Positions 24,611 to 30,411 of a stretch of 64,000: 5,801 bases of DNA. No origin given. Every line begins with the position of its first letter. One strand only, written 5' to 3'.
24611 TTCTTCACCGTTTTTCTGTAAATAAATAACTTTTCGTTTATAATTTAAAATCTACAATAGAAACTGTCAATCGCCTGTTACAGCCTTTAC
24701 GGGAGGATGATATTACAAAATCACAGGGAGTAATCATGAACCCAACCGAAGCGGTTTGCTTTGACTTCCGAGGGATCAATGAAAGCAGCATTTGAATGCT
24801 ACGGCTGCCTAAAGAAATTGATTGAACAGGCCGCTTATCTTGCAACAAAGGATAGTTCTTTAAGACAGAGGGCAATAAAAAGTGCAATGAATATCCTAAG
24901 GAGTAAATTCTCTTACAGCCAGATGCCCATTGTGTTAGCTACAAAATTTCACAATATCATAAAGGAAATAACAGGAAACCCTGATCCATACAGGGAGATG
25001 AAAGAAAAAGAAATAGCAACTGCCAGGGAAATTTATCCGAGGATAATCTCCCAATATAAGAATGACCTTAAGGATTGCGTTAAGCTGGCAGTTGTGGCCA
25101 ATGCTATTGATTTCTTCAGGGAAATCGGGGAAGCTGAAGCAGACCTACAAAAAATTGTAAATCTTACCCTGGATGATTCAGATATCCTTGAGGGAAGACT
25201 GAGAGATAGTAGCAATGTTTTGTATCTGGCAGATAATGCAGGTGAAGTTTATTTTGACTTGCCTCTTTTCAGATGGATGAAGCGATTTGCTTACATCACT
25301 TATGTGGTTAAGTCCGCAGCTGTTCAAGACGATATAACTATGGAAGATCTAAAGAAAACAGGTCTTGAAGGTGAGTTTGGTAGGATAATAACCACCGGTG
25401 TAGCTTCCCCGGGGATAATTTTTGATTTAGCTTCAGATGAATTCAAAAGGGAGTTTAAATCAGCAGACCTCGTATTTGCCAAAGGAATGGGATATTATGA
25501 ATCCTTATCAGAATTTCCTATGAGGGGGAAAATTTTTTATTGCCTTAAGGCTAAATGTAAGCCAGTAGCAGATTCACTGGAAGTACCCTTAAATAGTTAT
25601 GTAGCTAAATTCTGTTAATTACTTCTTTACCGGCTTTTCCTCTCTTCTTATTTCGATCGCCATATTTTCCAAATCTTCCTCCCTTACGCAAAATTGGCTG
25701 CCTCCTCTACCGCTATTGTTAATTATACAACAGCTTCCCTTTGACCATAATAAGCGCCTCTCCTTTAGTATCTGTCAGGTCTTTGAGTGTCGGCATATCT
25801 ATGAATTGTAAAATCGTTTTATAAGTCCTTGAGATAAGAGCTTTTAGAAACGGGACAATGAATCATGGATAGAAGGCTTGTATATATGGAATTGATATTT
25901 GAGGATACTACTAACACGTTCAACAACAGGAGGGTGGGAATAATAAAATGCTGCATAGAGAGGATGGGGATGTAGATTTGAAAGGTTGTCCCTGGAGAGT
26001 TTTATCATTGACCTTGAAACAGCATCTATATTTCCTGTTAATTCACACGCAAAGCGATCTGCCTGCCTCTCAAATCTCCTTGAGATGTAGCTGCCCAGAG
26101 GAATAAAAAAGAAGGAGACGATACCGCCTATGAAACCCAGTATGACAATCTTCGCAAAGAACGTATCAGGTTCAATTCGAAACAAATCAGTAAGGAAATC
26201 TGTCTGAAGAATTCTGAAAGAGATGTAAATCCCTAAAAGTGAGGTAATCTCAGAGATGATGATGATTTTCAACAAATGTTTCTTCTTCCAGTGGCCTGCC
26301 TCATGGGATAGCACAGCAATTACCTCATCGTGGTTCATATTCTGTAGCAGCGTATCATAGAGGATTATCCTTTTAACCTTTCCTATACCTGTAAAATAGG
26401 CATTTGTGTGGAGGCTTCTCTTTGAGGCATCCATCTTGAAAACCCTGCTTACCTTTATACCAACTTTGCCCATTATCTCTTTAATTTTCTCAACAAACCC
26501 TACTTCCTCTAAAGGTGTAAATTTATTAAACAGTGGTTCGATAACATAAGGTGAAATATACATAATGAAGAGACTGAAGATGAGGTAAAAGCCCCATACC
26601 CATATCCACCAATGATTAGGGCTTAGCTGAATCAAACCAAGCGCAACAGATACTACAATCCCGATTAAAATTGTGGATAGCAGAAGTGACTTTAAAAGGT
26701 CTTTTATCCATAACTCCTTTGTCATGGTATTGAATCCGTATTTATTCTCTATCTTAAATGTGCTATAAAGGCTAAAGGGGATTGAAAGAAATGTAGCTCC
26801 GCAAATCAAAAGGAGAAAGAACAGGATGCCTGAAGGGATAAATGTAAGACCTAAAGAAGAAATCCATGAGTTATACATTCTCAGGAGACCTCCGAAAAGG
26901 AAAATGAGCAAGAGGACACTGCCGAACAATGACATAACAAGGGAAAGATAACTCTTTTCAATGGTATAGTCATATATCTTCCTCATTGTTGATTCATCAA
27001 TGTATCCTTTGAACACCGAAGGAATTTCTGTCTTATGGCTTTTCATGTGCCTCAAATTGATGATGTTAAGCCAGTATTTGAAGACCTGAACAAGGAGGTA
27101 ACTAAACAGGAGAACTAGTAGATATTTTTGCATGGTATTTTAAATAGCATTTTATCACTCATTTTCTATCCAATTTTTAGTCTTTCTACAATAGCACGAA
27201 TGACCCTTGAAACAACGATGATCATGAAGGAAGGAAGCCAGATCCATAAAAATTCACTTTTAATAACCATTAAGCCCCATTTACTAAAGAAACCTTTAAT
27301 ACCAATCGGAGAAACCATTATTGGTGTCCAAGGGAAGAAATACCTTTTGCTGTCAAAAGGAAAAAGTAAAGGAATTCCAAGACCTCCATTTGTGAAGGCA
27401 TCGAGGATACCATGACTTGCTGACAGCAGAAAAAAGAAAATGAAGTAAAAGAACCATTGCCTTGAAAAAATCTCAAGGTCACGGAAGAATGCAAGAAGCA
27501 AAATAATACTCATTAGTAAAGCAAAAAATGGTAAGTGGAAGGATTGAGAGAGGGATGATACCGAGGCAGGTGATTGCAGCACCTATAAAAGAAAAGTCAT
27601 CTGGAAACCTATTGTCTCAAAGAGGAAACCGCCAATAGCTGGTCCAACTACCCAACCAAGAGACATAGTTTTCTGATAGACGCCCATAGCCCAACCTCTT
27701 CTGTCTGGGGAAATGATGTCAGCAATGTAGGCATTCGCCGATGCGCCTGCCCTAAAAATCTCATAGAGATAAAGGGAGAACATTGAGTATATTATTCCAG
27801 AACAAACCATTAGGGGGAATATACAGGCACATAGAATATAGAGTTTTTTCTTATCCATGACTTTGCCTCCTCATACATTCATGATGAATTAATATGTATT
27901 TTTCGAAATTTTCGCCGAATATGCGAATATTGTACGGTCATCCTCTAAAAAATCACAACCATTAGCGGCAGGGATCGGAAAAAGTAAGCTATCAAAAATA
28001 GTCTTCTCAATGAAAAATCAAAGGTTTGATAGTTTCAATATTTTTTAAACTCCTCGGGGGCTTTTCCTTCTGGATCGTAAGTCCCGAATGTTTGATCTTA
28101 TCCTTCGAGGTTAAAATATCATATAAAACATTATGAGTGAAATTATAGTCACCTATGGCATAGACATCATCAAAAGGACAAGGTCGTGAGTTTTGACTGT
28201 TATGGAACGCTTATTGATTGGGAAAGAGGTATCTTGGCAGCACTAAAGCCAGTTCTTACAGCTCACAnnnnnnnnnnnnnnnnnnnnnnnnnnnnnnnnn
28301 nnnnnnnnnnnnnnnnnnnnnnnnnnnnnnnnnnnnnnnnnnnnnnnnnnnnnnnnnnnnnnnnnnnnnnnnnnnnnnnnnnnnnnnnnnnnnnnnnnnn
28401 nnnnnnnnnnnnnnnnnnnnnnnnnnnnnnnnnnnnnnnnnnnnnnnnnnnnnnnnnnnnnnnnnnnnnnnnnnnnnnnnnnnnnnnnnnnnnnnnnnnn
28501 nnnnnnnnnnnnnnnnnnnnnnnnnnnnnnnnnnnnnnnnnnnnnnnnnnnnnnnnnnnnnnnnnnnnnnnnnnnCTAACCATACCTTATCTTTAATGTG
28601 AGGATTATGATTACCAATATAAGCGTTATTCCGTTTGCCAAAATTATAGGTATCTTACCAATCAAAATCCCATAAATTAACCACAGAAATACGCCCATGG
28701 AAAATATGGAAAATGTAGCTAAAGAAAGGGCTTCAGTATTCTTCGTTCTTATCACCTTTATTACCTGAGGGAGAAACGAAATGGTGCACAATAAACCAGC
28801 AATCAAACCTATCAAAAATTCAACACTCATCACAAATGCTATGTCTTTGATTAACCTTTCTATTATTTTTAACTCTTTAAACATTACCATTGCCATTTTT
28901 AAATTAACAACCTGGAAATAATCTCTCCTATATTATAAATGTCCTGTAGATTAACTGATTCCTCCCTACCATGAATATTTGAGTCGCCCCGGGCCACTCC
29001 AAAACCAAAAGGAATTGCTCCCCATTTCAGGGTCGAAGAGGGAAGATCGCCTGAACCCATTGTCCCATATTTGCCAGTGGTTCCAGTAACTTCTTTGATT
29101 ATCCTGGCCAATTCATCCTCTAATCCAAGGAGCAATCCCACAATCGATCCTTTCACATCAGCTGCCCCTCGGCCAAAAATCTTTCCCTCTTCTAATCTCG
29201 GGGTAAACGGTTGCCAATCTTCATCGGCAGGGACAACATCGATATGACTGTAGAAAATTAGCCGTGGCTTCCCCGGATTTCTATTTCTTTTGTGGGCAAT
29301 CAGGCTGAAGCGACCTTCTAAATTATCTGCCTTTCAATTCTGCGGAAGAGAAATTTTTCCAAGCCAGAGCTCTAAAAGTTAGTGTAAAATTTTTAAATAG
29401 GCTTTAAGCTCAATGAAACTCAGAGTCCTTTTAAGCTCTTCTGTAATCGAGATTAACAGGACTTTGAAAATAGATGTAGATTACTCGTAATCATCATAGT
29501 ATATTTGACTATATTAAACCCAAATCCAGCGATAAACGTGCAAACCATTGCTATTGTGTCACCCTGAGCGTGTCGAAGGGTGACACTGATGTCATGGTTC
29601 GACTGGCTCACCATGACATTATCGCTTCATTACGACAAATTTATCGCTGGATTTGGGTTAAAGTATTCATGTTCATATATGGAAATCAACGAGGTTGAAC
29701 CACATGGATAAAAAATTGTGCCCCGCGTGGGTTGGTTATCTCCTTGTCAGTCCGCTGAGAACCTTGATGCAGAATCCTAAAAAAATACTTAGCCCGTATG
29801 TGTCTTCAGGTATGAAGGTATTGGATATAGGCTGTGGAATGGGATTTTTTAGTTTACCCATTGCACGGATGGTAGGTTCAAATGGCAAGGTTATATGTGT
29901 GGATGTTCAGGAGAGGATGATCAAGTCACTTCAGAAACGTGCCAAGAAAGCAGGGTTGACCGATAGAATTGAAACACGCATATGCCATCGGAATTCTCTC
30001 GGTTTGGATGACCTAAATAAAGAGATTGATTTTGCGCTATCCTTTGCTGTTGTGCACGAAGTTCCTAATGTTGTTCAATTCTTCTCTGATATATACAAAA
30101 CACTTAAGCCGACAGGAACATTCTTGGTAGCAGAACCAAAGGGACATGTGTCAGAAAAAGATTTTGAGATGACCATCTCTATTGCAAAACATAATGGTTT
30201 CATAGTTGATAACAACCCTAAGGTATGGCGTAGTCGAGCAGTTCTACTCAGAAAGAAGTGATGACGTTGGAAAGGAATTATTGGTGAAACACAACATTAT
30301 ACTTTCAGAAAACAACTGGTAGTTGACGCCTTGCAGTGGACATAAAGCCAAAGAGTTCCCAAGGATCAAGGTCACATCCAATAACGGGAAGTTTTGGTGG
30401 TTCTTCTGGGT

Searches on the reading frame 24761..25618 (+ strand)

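Call 88: search_protein_families(library=pfam, proteins=[window:24761-25618:+], max_evalue=0.00001)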
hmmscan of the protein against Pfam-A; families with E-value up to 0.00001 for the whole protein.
window:24761-25618:+ (285 aa): 1 family
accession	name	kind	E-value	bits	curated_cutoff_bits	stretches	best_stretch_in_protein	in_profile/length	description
PF01937.24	ARMT1-like_dom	-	5.9e-50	170.7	25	1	12-278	4-308/311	Damage-control phosphatase ARMT1-like domain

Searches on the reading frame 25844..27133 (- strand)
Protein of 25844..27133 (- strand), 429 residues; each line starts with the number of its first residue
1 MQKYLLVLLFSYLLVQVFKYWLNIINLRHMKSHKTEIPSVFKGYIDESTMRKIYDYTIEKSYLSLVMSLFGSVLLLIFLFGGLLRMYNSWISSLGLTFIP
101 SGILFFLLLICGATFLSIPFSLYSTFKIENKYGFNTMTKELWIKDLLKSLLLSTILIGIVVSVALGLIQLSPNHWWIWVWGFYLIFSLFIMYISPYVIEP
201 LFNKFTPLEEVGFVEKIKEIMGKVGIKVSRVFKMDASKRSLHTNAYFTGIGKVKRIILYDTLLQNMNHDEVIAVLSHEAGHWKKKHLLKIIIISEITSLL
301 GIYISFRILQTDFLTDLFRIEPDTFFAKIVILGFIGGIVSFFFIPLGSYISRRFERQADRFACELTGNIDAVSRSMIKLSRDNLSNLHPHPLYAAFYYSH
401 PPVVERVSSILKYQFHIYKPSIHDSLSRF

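Call 88: search_protein_families(library=pfam, proteins=[window:25844-27133:-], max_evalue=0.00001)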
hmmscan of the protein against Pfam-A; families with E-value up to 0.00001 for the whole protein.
window:25844-27133:- (429 aa): 2 families
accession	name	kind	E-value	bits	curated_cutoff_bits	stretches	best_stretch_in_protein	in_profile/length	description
PF16491.10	Peptidase_M48_N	-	1.8e-51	175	27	1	27-204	2-179/179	CAAX prenyl protease N-terminal, five membrane helices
PF01435.24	Peptidase_M48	-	3.4e-33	115.5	20.3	1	215-412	9-184/186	Peptidase family M48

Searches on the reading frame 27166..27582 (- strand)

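Call 88: search_protein_families(library=pfam, proteins=[window:27166-27582:-], max_evalue=0.00001)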
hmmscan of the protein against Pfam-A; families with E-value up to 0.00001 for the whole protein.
window:27166-27582:- (138 aa): 1 family
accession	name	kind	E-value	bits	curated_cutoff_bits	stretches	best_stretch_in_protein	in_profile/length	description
PF04307.19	YdjM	-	7.2e-11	42.3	29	1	16-129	66-173/176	YdjM inner membrane protein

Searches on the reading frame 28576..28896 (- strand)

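Call 88: search_protein_families(library=pfam, proteins=[window:28576-28896:-], max_evalue=0.00001)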
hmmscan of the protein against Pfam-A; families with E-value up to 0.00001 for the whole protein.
window:28576-28896:- (106 aa): 2 families
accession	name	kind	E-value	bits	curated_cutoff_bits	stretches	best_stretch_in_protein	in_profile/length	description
PF04193.19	PQ-loop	-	1.2e-09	38.2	22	1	27-80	3-56/61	PQ loop repeat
PF03083.21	MtN3_slv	-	3e-07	30.8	23.7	1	38-101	15-78/87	Sugar efflux transporter for intercellular exchange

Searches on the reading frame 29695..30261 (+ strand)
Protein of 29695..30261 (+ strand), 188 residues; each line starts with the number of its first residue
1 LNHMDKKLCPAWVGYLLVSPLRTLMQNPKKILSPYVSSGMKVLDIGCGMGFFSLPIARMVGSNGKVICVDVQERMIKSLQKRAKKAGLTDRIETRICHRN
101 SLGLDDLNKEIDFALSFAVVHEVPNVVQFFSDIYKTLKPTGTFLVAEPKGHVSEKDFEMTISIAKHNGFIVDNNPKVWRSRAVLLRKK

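Call 88: search_protein_families(library=pfam, proteins=[window:29695-30261:+], max_evalue=0.00001)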
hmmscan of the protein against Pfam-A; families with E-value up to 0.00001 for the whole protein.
window:29695-30261:+ (188 aa): 12 families
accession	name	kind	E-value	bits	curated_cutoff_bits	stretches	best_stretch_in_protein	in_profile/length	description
PF13847.12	Methyltransf_31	-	1.7e-21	76.8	27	1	37-158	2-128/145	Methyltransferase domain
PF13649.12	Methyltransf_25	-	1.2e-16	61.6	27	1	42-141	1-97/97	Methyltransferase domain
PF08241.18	Methyltransf_11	-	1e-15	58.6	21.2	1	43-144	1-94/95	Methyltransferase domain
PF01209.24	Ubie_methyltran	-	7e-13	48.9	20.1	1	37-147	46-153/233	ubiE/COQ5 methyltransferase family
PF08242.18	Methyltransf_12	-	6.5e-12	46.5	30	1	43-143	1-98/98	Methyltransferase domain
PF13489.12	Methyltransf_23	-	4.3e-11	43.2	27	1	32-152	16-123/164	Methyltransferase domain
PF01135.25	PCMT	-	1.6e-08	35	20.3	1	36-89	71-124/210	Protein-L-isoaspartate(D-aspartate) O-methyltransferase (PCMT)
PF02353.26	CMAS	-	2.5e-08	34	27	1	36-146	60-165/273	Mycolic acid cyclopropane synthetase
PF05175.20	MTS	-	2.8e-07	30.8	23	1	39-169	32-166/170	Methyltransferase small domain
PF01596.23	Methyltransf_3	-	2.2e-06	27.5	22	1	39-158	45-167/204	O-methyltransferase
PF06325.19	PrmA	-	5.7e-06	26.5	22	1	31-145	154-258/296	Ribosomal protein L11 methyltransferase (PrmA)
PF03848.20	TehB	-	5.7e-06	26.3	20.4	1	38-141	30-128/193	Tellurite resistance protein TehB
